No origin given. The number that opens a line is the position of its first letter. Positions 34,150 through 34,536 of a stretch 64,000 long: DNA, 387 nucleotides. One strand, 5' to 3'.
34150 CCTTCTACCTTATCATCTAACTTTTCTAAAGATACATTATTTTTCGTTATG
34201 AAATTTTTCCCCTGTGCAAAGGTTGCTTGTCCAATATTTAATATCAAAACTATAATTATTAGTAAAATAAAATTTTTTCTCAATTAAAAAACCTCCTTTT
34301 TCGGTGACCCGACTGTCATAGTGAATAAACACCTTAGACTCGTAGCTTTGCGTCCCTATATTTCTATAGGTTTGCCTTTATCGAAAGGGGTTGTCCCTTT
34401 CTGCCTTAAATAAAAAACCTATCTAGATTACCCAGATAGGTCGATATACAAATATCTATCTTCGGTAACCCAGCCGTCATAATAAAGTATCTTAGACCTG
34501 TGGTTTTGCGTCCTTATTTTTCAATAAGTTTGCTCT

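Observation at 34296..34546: Tandem c-di-GMP-I riboswitches with two different expression platforms in one leader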

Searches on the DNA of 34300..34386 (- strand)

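Call 18: build_rna_model(alignment_id=A2, structure=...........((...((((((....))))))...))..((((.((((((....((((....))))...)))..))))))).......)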
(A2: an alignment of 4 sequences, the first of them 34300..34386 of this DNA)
Model R1 built from alignment A2 (4 sequences, 88 columns); structure: as given.
model positions 81; base pairs 20; branch points 1; effective number of sequences 1.93; information 0.7 bits per position. Calibrated on 0.2 Mb of random sequence (short: E-values are rough).
structure used (alignment columns):
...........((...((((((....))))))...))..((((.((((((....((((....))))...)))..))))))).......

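Call 19: search_with_rna_model(model_id=R1, sources=[window, L001, L002, L003, L004, L005, L006, L007, L008, L009, L010, L011, L012, L013, L014, L015, L016, L017, L018, L019, L020, L021, L022, L023, L024, L025, L026, L027, L028, L029, L030, L031, L032, L033, L034, L035, L036, L037, L038, L039, L040, L041, L042, L043, L044, L045, L046, L047, L048, L049, L050, L051, L052, L053, L054, L055, L056, L057, L058, L059, L060, L061, L062, L063, L064, L065, L066, L067, L068, L069, L070, L071, L072, L073, L074, L075, L076, L077, L078, L079, L080], max_evalue=0.001)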
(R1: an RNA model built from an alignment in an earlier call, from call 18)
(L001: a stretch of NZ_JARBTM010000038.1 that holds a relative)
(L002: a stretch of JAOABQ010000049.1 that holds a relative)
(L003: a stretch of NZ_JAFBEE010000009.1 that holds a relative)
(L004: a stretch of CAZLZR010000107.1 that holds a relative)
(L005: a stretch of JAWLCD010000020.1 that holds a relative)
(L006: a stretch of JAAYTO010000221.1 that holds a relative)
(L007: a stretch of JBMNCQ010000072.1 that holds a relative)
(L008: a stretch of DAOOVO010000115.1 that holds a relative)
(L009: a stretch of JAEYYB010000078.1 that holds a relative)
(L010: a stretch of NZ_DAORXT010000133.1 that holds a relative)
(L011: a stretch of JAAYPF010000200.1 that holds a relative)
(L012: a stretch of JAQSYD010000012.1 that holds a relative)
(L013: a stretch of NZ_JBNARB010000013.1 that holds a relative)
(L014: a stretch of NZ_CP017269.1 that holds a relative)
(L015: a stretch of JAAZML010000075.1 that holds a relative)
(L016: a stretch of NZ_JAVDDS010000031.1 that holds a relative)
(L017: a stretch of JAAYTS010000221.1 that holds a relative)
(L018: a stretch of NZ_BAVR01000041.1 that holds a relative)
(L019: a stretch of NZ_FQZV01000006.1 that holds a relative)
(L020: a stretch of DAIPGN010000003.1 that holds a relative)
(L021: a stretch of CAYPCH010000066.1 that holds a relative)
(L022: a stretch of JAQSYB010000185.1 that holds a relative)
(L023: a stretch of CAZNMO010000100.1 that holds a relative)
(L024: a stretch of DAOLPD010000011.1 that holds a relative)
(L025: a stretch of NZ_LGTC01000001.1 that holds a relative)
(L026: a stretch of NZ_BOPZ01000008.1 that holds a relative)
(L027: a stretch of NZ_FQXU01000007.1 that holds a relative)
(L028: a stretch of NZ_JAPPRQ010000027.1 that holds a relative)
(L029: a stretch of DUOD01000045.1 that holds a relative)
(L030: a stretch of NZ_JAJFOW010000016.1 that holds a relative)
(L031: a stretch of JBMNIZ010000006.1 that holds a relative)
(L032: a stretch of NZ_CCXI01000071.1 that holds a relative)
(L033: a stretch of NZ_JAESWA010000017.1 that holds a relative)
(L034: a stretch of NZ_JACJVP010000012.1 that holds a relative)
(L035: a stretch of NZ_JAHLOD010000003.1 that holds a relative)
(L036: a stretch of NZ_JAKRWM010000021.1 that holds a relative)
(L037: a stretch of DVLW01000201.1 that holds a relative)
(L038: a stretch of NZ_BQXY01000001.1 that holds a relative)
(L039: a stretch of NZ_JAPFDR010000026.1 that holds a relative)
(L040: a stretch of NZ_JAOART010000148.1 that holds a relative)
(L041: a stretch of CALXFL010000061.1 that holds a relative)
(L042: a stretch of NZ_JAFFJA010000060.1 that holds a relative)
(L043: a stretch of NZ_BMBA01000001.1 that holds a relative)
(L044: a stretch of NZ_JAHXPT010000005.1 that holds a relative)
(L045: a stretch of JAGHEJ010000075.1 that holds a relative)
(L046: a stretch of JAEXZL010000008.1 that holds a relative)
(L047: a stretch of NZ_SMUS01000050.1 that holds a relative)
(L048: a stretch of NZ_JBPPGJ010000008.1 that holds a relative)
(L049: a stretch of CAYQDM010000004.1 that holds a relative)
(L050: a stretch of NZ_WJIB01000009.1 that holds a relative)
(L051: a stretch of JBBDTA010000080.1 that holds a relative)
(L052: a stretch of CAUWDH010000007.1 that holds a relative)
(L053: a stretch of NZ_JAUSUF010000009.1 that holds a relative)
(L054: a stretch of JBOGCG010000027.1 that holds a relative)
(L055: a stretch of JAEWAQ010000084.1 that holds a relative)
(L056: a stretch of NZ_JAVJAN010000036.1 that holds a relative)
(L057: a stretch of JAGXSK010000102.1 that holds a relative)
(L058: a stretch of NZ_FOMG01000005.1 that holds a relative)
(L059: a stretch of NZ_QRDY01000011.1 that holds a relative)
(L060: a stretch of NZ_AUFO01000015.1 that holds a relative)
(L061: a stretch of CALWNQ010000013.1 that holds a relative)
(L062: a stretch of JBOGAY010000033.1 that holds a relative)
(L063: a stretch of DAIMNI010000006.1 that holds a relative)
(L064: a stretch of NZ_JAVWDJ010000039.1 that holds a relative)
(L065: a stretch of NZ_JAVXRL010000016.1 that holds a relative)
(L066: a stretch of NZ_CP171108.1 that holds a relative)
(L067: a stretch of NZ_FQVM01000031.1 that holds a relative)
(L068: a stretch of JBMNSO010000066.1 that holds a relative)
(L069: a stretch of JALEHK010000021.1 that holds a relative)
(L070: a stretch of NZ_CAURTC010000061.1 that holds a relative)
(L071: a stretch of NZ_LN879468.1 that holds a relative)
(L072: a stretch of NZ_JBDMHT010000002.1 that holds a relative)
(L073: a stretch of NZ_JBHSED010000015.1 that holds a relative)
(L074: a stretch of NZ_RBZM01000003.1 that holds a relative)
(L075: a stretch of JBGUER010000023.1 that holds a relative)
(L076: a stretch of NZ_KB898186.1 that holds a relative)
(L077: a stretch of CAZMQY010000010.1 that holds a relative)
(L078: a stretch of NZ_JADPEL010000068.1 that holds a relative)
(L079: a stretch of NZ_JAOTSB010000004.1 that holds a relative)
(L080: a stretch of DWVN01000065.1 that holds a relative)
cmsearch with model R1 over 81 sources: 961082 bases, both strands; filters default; matches with E-value up to 0.001: 67.
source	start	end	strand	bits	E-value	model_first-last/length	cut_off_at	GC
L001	1473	1556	+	94.1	2.1e-19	1-81/81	no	0.44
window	34461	34544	-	91.7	7.4e-19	1-81/81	no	0.38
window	34300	34386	-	90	1.9e-18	1-81/81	no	0.41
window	36812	36892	-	89.6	2.4e-18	1-81/81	no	0.42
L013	5879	5962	+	88.1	5.5e-18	1-81/81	no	0.56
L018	5623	5707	+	87.8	6.5e-18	1-81/81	no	0.46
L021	5587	5671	+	87.6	7.2e-18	1-81/81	no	0.45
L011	5699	5783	+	86.4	1.4e-17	1-81/81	no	0.46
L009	5543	5626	+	85.6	2.2e-17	1-81/81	no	0.44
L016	5699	5783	+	85.2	2.7e-17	1-81/81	no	0.46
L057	5644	5728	+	84.8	3.3e-17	1-81/81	no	0.53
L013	5721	5805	+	84.8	3.4e-17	1-81/81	no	0.59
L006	3689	3776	+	84.1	4.9e-17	1-81/81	no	0.42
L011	5873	5957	+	82.6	1.2e-16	1-81/81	no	0.38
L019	5822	5908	+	82.4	1.3e-16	1-81/81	no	0.53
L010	135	220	+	82.2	1.4e-16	1-81/81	no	0.43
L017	5700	5786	+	82.1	1.5e-16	1-81/81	no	0.41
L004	5275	5359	+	81.1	2.6e-16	1-81/81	no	0.46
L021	5886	5971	+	80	4.9e-16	1-81/81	no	0.4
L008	5035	5118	+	79.6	5.8e-16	1-81/81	no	0.43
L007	5875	5962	+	79.6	5.9e-16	1-81/81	no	0.47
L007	5713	5797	+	79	8.3e-16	1-81/81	no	0.56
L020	5754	5838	+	78.9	8.6e-16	1-81/81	no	0.55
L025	5524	5607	+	78.7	9.8e-16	1-81/81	no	0.43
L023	984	1067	+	76.8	2.8e-15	1-81/81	no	0.52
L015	5542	5626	+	76.2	3.8e-15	1-81/81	no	0.52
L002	3222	3306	+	75.8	4.8e-15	1-81/81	no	0.47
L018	5866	5956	+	75.5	5.7e-15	1-81/81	no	0.44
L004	5444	5528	+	75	7.4e-15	1-81/81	no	0.39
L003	5873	5961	+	73.5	1.7e-14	1-81/81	no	0.44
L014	5824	5911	+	73.2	2e-14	1-81/81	no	0.51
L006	3926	4015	+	71.8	4.2e-14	1-81/81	no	0.37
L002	3399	3489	+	71.6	4.9e-14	1-81/81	no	0.42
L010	367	457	+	71.2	5.9e-14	1-81/81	no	0.42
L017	5869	5957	+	71.1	6.4e-14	1-81/81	no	0.38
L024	5903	5988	+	68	3.4e-13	1-81/81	no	0.57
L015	5883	5972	+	67.7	4.2e-13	1-81/81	no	0.41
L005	5860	5947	+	67.1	5.6e-13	1-81/81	no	0.55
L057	5870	5962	+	66.7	7.3e-13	1-81/81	no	0.56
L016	5868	5956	+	66.5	8e-13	1-81/81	no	0.38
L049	1824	1907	+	66.5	8.1e-13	1-81/81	no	0.57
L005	5689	5772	+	62.8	6e-12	1-81/81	no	0.49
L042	2701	2785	+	62.1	8.8e-12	1-81/81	no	0.51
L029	5146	5226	+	62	9.3e-12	1-81/81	no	0.52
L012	5878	5986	+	61.9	1e-11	1-81/81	no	0.53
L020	5897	5984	+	61.5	1.2e-11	1-81/81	no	0.56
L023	1144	1229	+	61.4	1.3e-11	1-81/81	no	0.63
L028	5875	5954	+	60.9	1.7e-11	1-81/81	no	0.49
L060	5750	5837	+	60.5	2.2e-11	1-81/81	no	0.5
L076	5750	5837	+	60.5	2.2e-11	1-81/81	no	0.5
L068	5207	5287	+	60.1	2.7e-11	1-81/81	no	0.51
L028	5735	5813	+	59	5e-11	1-81/81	no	0.53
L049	5804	5879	+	56.7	1.8e-10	1-81/81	no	0.53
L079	2852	2927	+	56.7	1.8e-10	1-81/81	no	0.53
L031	5695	5772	+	56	2.6e-10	1-81/81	no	0.6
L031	5818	5895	+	56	2.6e-10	1-81/81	no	0.6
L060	5897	5984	+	55.8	2.8e-10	1-81/81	no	0.53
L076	5897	5984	+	55.8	2.8e-10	1-81/81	no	0.53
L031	5571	5648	+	55.3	3.8e-10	1-81/81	no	0.6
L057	509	596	+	54.8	4.9e-10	1-81/81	no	0.5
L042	5893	5982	+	54.4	6.3e-10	1-81/81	no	0.5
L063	5901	5987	+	52.9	1.4e-09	1-81/81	no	0.44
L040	5923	6001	+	47.2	3.2e-08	1-81/81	no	0.47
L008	5215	5293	+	46.5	4.8e-08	1-81/81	no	0.37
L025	5702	5795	+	42.1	5.5e-07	1-81/81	no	0.35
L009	5721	5809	+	40.5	1.3e-06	1-81/81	no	0.37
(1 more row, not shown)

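Call 24: search_with_rna_model(model_id=R1, sources=[L001, L003, L008, L009, L012, L014, L019, L024, L025, L022], max_evalue=5)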
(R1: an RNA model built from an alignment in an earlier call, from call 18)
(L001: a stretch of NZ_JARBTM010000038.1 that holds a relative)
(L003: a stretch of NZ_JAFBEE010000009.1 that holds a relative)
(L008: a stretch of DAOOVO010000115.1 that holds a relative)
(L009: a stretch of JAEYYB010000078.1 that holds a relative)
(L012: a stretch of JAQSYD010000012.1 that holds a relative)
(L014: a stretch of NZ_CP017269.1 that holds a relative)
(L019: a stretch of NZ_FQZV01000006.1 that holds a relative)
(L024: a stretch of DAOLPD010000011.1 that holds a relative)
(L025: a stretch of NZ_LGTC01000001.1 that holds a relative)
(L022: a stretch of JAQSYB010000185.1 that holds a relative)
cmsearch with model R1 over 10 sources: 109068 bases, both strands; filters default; matches with E-value up to 5: 14.
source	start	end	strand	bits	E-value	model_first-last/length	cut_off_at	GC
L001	1473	1556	+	94.1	2.4e-20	1-81/81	no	0.44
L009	5543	5626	+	85.6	2.5e-18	1-81/81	no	0.44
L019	5822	5908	+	82.4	1.5e-17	1-81/81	no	0.53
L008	5035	5118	+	79.6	6.6e-17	1-81/81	no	0.43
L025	5524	5607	+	78.7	1.1e-16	1-81/81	no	0.43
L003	5873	5961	+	73.5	2e-15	1-81/81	no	0.44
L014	5824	5911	+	73.2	2.2e-15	1-81/81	no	0.51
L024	5903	5988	+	68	3.9e-14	1-81/81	no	0.57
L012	5878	5986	+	61.9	1.2e-12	1-81/81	no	0.53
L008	5215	5293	+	46.5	5.4e-09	1-81/81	no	0.37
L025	5702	5795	+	42.1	6.2e-08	1-81/81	no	0.35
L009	5721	5809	+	40.5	1.5e-07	1-81/81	no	0.37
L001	885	965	-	11.1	1.6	1-81/81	no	0.25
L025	9818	9864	-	9.1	4.7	1-81/81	no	0.28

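Call 56: search_with_rna_model(model_id=R1, sources=[L083, L084, L085, L086, L087, L088, L089, L090, L091, L092, L093, L094, L095, L096, L097, L098, L099, L100, L101, L102, L103, L104, L105, L106, L107, L108, L109, L110, L111, L112, L113, L114, L115, L116, L117, L118, L119, L120, L121, L122, L123, L124, L125, L126, L127, L130, L131, L132, L133, L134, L135, L136, L137, L138, L139, L140, L141, L142, L143, L144, L145, L146, L147, L148, L149, L150, L151, L152, L153, L154, L155, L156, L157, L158, L159, L160, L161, L162], max_evalue=0.0001)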
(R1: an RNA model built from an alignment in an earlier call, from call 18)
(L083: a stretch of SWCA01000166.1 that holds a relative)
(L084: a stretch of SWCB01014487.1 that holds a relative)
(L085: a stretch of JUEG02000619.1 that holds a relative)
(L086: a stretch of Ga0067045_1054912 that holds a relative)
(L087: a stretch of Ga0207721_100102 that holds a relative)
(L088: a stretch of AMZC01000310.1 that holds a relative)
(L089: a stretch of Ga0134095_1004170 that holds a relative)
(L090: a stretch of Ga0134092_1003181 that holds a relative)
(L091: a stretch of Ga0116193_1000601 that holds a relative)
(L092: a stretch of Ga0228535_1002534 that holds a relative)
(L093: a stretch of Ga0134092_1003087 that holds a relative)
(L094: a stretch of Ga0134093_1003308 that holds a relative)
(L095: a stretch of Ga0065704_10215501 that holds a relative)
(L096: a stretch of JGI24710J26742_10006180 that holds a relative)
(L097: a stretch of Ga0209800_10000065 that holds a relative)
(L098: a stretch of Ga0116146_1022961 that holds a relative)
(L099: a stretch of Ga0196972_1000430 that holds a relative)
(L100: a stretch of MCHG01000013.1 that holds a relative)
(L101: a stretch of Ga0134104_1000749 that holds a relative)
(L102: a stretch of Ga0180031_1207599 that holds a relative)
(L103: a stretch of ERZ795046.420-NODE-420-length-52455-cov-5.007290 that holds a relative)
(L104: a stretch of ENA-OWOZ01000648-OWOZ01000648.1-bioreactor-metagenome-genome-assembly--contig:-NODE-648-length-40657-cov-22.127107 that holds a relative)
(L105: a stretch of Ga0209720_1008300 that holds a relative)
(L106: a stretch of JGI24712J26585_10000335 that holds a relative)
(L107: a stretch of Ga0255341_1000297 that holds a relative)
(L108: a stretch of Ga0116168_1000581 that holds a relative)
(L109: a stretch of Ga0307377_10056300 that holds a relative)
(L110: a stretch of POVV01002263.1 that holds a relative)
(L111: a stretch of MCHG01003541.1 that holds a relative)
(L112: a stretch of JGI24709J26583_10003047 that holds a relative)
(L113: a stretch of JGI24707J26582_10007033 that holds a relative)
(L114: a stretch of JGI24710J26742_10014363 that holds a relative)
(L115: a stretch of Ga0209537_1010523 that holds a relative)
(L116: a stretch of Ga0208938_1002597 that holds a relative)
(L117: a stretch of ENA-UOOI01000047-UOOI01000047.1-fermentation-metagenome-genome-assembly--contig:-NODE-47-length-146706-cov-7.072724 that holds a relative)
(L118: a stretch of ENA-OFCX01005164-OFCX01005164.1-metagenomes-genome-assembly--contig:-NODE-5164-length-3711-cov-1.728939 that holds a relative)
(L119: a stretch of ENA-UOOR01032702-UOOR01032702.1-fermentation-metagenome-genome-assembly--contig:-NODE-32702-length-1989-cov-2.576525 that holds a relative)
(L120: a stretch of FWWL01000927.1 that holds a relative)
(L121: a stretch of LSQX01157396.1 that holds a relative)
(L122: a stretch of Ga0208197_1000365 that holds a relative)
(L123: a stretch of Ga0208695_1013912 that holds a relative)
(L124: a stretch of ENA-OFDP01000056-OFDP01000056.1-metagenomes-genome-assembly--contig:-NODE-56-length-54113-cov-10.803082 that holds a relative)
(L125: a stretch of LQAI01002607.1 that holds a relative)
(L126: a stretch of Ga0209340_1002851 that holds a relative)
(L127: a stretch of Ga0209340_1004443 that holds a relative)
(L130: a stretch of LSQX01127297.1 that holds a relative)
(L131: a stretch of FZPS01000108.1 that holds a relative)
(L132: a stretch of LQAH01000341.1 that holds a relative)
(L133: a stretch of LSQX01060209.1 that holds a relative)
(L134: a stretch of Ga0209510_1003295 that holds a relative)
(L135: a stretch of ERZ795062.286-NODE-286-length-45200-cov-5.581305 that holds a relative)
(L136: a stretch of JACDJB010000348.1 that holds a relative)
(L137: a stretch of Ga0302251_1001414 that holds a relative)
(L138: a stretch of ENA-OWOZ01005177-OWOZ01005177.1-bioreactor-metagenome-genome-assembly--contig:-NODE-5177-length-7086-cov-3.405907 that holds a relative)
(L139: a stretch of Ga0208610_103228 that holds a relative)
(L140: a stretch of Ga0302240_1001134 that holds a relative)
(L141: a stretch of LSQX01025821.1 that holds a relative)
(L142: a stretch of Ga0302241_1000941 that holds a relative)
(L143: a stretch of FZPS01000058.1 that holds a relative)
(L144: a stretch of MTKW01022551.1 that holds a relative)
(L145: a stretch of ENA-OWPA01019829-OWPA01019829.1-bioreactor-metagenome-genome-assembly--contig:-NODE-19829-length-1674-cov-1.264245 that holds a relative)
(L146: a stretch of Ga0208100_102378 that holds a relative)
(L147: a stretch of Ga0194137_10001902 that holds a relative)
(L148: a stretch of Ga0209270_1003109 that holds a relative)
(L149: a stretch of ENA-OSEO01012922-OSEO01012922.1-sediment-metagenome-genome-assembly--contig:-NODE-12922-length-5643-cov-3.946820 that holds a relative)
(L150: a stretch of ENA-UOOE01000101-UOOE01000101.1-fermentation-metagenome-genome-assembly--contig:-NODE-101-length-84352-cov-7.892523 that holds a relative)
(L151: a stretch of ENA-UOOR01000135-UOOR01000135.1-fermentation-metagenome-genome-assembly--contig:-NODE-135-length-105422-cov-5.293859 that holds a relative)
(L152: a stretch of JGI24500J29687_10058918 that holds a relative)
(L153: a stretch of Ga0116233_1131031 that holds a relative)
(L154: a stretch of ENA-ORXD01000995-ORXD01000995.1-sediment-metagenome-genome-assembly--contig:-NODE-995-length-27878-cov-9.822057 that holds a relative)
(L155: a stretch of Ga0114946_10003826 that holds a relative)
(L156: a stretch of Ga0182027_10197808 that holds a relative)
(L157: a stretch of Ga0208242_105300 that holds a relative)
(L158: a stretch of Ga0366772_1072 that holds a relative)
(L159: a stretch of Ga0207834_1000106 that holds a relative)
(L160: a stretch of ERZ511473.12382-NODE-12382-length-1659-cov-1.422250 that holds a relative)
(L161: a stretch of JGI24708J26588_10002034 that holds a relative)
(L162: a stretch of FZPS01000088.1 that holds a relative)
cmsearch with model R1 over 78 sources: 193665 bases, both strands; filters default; matches with E-value up to 0.0001: 121.
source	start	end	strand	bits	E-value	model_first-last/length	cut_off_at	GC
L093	702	786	+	88.7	8.1e-19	1-81/81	no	0.46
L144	689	772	+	88.4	9.6e-19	1-81/81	no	0.48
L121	587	671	+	87.6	1.4e-18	1-81/81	no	0.45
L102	8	93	+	86.9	2.2e-18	1-81/81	no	0.44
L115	306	393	+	86.9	2.2e-18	1-81/81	no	0.47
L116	306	393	+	86.9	2.2e-18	1-81/81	no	0.47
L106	699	783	+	86.4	2.8e-18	1-81/81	no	0.46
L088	703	787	+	86.4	2.8e-18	1-81/81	no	0.47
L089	703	787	+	86.4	2.8e-18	1-81/81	no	0.47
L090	703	787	+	86.4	2.8e-18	1-81/81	no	0.47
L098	649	735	+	86.2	3.2e-18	1-81/81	no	0.46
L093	875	960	+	85.8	3.9e-18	1-81/81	no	0.43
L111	353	437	+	85.7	4.1e-18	1-81/81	no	0.48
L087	569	653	+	85.5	4.7e-18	1-81/81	no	0.46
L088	875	960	+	85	6.2e-18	1-81/81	no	0.43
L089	875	960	+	85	6.2e-18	1-81/81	no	0.43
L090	875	960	+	85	6.2e-18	1-81/81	no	0.43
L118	693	777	+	84.9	6.3e-18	1-81/81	no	0.45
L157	42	126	+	84.9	6.6e-18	1-81/81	no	0.52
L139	644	728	+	84.8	6.7e-18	1-81/81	no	0.53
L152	11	94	+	84.5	8.1e-18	1-81/81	no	0.52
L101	631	718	+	84.4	8.7e-18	1-81/81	no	0.4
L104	631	718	+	84.4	8.7e-18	1-81/81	no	0.4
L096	649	736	+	84.1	9.8e-18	1-81/81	no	0.42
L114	363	447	+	83.8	1.2e-17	1-81/81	no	0.47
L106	873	957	+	82.6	2.3e-17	1-81/81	no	0.38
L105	207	292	+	82.2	2.9e-17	1-81/81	no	0.43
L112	700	786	+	82.1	3e-17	1-81/81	no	0.41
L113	189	275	+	82.1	3e-17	1-81/81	no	0.41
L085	778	862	+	81.5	4.2e-17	1-81/81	no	0.51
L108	604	689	+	81.3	4.6e-17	1-81/81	no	0.44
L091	704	788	+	81.1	5.2e-17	1-81/81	no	0.46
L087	888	972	+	81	5.5e-17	1-81/81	no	0.39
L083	885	970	+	80.8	6.3e-17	1-81/81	no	0.43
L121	886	971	+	80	9.8e-17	1-81/81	no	0.4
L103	507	590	+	79.6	1.2e-16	1-81/81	no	0.43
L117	754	838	+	78.9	1.7e-16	1-81/81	no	0.55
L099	879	964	+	78.9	1.8e-16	1-81/81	no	0.55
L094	705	789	+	78.8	1.8e-16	1-81/81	no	0.48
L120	699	783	+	78.7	1.9e-16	1-81/81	no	0.51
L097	694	776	+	77.8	3.2e-16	1-81/81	no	0.45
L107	527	610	+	77.3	4.2e-16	1-81/81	no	0.4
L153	11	94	+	76.7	5.9e-16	1-81/81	no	0.54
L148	748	836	+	76.2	7.6e-16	1-81/81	no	0.57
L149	748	836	+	76.2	7.6e-16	1-81/81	no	0.57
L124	640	724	+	75.8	9.8e-16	1-81/81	no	0.49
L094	880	963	+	75.6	1.1e-15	1-81/81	no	0.43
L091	873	957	+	75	1.5e-15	1-81/81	no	0.39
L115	505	592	+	74.8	1.7e-15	1-81/81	no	0.44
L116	505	592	+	74.8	1.7e-15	1-81/81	no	0.44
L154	640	728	+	74.7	1.8e-15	1-81/81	no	0.61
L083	710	797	+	74.3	2.2e-15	1-81/81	no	0.44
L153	192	275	+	74.2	2.3e-15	1-81/81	no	0.56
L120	878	964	+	73.3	3.8e-15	1-81/81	no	0.49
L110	824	911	+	73.2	4e-15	1-81/81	no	0.51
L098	886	975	+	71.9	8.3e-15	1-81/81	no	0.38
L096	886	975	+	71.8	8.5e-15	1-81/81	no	0.37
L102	277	363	+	71.5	1e-14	1-81/81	no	0.41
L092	735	819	+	71.4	1.1e-14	1-81/81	no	0.53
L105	439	529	+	71.2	1.2e-14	1-81/81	no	0.42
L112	869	957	+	71.1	1.3e-14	1-81/81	no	0.38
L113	358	446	+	71.1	1.3e-14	1-81/81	no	0.38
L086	889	975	+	70.7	1.6e-14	1-81/81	no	0.6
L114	533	621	+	70.3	2e-14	1-81/81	no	0.39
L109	675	759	+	70.2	2.1e-14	1-81/81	no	0.47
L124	839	926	+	69.7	2.8e-14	1-81/81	no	0.44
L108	865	955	+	69.6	2.9e-14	1-81/81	no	0.45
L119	40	125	+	69.2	3.7e-14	1-81/81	no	0.56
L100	677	784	+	69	4.1e-14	1-81/81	no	0.48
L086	740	824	+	68.7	4.8e-14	1-81/81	no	0.55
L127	903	986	+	68.6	5e-14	1-81/81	no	0.51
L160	535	615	+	68.1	6.7e-14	1-81/81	no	0.49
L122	903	988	+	68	6.9e-14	1-81/81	no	0.57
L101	860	969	+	67.5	9e-14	1-81/81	no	0.36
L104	860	969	+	67.5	9e-14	1-81/81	no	0.36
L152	201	292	+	67.4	9.7e-14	1-81/81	no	0.5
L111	555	642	+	67.2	1.1e-13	1-81/81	no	0.43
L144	876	965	+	66.9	1.3e-13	1-81/81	no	0.47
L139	870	962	+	66.7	1.5e-13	1-81/81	no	0.56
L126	903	986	+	66.6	1.6e-13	1-81/81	no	0.52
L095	36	144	+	66.6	1.6e-13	1-81/81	no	0.44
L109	875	962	+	66.1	2e-13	1-81/81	no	0.48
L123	903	988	+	64.7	4.3e-13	1-81/81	no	0.56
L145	91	180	+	64.3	5.3e-13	1-81/81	no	0.56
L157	290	382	+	64.2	5.6e-13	1-81/81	no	0.54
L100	852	960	+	64.1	6.1e-13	1-81/81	no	0.49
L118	881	968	+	63.7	7.3e-13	1-81/81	no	0.45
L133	146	226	+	62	1.9e-12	1-81/81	no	0.52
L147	682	764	+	61.9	2e-12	1-81/81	no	0.46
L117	897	984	+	61.5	2.5e-12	1-81/81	no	0.56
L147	788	870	+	60.8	3.6e-12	1-81/81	no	0.48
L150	909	982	+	60.8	3.6e-12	1-81/81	no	0.45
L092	883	969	+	60.3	4.7e-12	1-81/81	no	0.63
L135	900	977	+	58.9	1e-11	1-81/81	no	0.55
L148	900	983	+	58.1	1.6e-11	1-81/81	no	0.52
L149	900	983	+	58.1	1.6e-11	1-81/81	no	0.52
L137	804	879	+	56.7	3.6e-11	1-81/81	no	0.53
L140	804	879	+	56.7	3.6e-11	1-81/81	no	0.53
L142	804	879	+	56.7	3.6e-11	1-81/81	no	0.53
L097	876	967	+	55.3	7.5e-11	1-81/81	no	0.43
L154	792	875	+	54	1.6e-10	1-81/81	no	0.5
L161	59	143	+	53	2.7e-10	1-81/81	no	0.44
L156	170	245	+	51.9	4.9e-10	1-81/81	no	0.55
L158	910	985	+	51.7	5.6e-10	1-81/81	no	0.49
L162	307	405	+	51.5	6.2e-10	1-81/81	no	0.59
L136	902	981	+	51.5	6.2e-10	1-81/81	no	0.52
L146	876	960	+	49.2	2.2e-09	1-81/81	no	0.51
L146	721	805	+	47.6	5.4e-09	1-81/81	no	0.53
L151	911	986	+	47.4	5.8e-09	1-81/81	no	0.54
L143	903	986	+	47.2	6.4e-09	1-81/81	no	0.51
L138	891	987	+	46.6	9.4e-09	1-81/81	no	0.57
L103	687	765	+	46.5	9.6e-09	1-81/81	no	0.37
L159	793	882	+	45.7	1.5e-08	1-81/81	no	0.58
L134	888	987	+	45.6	1.6e-08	1-81/81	no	0.46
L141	476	575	+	45.6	1.6e-08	1-81/81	no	0.46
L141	315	414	+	44.5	2.9e-08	1-81/81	no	0.54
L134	727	826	+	44.5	2.9e-08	1-81/81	no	0.53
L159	640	727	+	43.9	4e-08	1-81/81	no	0.55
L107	705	779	+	43.3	5.5e-08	1-81/81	no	0.31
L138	686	783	+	42.4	9.1e-08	1-81/81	no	0.59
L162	1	88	+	38.3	8.6e-07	11-81/81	5'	0.6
